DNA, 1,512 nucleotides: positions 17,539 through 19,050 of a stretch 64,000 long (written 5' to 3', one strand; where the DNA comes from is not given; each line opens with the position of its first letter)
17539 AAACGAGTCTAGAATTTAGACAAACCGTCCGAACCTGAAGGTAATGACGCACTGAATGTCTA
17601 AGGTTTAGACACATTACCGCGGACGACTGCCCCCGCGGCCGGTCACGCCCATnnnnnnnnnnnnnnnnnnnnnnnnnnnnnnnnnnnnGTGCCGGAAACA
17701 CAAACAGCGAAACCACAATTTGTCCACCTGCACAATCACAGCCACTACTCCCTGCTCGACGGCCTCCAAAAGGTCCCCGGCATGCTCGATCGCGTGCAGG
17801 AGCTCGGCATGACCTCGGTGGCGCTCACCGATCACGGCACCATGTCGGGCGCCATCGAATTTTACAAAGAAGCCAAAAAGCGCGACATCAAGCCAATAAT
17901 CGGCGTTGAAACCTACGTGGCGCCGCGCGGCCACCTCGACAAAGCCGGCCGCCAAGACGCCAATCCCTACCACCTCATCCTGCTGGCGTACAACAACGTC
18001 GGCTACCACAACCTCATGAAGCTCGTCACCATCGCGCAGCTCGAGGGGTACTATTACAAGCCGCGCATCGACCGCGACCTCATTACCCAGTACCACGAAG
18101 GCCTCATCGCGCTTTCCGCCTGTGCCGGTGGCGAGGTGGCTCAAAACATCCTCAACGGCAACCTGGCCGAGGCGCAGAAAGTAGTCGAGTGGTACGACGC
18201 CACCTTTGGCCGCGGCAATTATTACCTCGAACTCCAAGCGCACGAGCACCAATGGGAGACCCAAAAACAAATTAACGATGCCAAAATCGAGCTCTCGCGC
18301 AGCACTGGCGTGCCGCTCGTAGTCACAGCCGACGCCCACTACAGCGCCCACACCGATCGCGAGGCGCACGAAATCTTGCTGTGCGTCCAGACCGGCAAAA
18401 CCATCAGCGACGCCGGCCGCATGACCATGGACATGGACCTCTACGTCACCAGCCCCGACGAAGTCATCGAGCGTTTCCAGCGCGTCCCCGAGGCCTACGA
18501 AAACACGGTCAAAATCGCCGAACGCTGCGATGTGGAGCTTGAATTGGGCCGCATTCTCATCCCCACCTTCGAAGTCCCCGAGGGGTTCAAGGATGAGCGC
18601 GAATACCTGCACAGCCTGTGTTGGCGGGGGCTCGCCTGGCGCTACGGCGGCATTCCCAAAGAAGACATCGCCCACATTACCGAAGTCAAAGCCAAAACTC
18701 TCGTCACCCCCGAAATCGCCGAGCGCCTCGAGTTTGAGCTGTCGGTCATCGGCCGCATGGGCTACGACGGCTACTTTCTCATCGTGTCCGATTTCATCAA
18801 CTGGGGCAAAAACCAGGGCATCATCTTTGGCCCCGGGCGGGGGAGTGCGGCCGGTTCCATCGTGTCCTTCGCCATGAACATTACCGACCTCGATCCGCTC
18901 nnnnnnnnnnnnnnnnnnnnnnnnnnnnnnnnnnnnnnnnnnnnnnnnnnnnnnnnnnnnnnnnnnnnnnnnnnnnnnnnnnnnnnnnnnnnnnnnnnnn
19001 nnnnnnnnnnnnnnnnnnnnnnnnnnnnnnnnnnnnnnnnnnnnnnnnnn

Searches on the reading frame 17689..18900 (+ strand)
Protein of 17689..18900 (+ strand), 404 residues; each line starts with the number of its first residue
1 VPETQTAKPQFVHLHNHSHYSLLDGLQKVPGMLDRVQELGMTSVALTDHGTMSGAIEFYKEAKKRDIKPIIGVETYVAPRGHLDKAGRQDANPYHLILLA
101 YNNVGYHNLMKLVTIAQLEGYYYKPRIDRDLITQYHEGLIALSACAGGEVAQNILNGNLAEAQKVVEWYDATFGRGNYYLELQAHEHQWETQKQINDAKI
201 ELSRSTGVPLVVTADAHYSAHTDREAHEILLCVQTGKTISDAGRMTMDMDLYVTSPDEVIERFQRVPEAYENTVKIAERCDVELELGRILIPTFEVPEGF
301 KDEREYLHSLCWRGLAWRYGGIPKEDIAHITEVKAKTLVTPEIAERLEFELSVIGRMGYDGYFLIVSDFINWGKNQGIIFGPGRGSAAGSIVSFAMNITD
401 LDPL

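Call 56: find_homologous_proteins(query=window:17689-18900:+, max_evalue=1e-50)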
Query window:17689-18900:+ (404 aa): 7851 proteins with E <= 1e-50 among 8000 candidates; the best 120 are listed.
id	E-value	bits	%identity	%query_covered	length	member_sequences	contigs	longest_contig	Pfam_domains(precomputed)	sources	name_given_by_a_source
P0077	6.8e-208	708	79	95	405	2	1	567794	PF02811.27,PF07733.19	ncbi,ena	-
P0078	4.7e-181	620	69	99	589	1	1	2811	PF02811.27,PF07733.19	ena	-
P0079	1.6e-174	598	66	100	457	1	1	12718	PF02811.27,PF07733.19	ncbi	-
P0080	3.1e-168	578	78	77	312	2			PF02811.27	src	-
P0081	4.3e-160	551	75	78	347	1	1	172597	PF02811.27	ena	-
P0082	2.8e-158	545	59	100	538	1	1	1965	PF02811.27,PF07733.19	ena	-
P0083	4.3e-158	544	76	76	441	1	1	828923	PF02811.27,PF07733.19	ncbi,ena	-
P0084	1.5e-154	533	59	98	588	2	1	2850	PF02811.27,PF07733.19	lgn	-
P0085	5.4e-151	521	58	98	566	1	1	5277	PF02811.27,PF07733.19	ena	-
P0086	6.0e-150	517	57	100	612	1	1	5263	PF02811.27,PF07733.19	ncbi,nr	ncbi:MAG TPA: DNA polymerase III subunit alpha, partial [Candidatus Saccharimonadales bacterium]|nr:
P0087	6.3e-150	517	56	98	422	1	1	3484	PF02811.27,PF07733.19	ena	-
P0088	2.4e-145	502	56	99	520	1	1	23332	PF02811.27,PF07733.19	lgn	-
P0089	8.2e-145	501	56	99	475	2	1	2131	PF02811.27,PF07733.19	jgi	jgi:DNA polymerase-3 subunit alpha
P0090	1.5e-144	500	56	98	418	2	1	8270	PF02811.27,PF07733.19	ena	-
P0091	3.1e-144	499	58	98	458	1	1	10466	PF02811.27,PF07733.19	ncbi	ncbi:MAG: DNA polymerase III subunit alpha, partial [Candidatus Saccharimonadales bacterium]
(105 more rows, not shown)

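Call 57: find_encoding_contigs(protein=P0083, flank=4000, max_places=1)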
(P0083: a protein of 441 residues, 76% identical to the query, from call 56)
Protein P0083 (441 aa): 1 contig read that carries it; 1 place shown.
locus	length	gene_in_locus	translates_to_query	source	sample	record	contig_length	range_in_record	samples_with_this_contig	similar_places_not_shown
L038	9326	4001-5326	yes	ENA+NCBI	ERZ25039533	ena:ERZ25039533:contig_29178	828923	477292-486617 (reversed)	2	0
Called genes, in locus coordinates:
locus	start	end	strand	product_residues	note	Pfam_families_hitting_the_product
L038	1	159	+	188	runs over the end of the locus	-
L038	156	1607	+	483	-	PF02934:GatB_N, PF02637:GatB_Yqey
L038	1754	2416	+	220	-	PF00924:MS_channel_2nd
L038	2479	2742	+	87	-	-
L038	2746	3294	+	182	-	-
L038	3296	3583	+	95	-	PF18910:DUF5665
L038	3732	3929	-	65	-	-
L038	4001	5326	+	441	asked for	PF02811:PHP, PF07733:DNA_pol3_alpha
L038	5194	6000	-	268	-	-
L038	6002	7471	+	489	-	PF14579:HHH_6, PF01336:tRNA_anti-codon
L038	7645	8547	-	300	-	-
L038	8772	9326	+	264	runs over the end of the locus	PF12762:DDE_Tnp_IS1595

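Call 58: find_encoding_contigs(protein=P0077, flank=10000, max_places=1)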
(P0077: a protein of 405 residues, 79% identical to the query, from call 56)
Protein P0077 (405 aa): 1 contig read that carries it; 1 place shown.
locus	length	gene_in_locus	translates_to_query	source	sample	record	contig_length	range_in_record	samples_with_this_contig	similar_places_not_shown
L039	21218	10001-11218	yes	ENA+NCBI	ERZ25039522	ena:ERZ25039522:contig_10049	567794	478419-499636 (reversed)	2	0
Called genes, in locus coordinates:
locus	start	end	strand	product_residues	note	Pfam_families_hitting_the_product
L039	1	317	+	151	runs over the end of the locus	-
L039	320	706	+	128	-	PF01894:YjbQ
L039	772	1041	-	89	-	-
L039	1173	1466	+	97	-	PF02686:GatC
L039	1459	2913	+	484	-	PF01425:Amidase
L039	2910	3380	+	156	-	-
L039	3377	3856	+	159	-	PF01243:PNPOx_N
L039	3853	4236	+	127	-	-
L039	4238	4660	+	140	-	PF01243:PNPOx_N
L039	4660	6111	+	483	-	PF02934:GatB_N, PF02637:GatB_Yqey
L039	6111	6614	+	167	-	PF00293:NUDIX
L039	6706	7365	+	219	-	PF00924:MS_channel_2nd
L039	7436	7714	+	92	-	-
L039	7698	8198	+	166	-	PF12732:YtxH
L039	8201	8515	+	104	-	PF18910:DUF5665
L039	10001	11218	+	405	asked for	PF02811:PHP, PF07733:DNA_pol3_alpha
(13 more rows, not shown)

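Call 59: find_encoding_contigs(protein=P0081, flank=10000, max_places=1)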
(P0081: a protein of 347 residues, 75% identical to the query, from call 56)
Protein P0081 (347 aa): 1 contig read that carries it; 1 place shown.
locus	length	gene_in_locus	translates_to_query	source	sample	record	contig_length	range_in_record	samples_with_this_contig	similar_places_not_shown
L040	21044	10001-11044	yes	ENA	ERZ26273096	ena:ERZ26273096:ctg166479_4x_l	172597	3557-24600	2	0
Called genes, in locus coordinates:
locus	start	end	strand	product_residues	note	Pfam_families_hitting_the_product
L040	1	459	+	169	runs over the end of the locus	PF01872:RibD_C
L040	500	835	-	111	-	PF01638:HxlR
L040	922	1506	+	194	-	PF02525:Flavodoxin_2, PF03358:FMN_red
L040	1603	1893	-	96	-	-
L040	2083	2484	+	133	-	PF08570:DUF1761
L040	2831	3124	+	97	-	PF02686:GatC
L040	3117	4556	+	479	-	PF01425:Amidase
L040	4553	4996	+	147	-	-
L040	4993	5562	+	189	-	PF00300:His_Phos_1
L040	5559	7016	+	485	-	PF02934:GatB_N, PF02637:GatB_Yqey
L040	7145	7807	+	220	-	PF00924:MS_channel_2nd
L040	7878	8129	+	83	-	-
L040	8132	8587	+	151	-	PF12732:YtxH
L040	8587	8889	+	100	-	PF18910:DUF5665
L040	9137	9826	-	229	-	PF01807:Zn_ribbon_DnaG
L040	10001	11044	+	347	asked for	PF02811:PHP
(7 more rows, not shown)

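Call 60: find_encoding_contigs(protein=P0079, flank=10000, max_places=1)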
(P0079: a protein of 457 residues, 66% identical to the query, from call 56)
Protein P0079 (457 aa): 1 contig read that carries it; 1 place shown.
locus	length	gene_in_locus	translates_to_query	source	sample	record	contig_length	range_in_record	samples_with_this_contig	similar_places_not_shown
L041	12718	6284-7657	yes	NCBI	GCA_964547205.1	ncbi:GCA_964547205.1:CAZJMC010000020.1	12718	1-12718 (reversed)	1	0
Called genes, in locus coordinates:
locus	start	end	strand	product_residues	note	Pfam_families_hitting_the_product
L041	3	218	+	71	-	?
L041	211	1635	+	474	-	PF01425:Amidase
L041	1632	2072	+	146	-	-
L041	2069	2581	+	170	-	PF01872:RibD_C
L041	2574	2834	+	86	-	-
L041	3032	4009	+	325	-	PF02934:GatB_N, PF02637:GatB_Yqey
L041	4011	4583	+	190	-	PF00924:MS_channel_2nd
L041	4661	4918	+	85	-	-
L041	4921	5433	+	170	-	-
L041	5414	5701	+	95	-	PF18910:DUF5665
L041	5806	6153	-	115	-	-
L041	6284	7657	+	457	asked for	PF02811:PHP, PF07733:DNA_pol3_alpha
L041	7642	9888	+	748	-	PF07733:DNA_pol3_alpha, PF17657:DNA_pol3_finger, PF14579:HHH_6, PF01336:tRNA_anti-codon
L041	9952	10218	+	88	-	PF00226:DnaJ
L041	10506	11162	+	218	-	PF01245:Ribosomal_L19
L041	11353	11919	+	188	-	-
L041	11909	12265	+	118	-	PF02021:UPF0102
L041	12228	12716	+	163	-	?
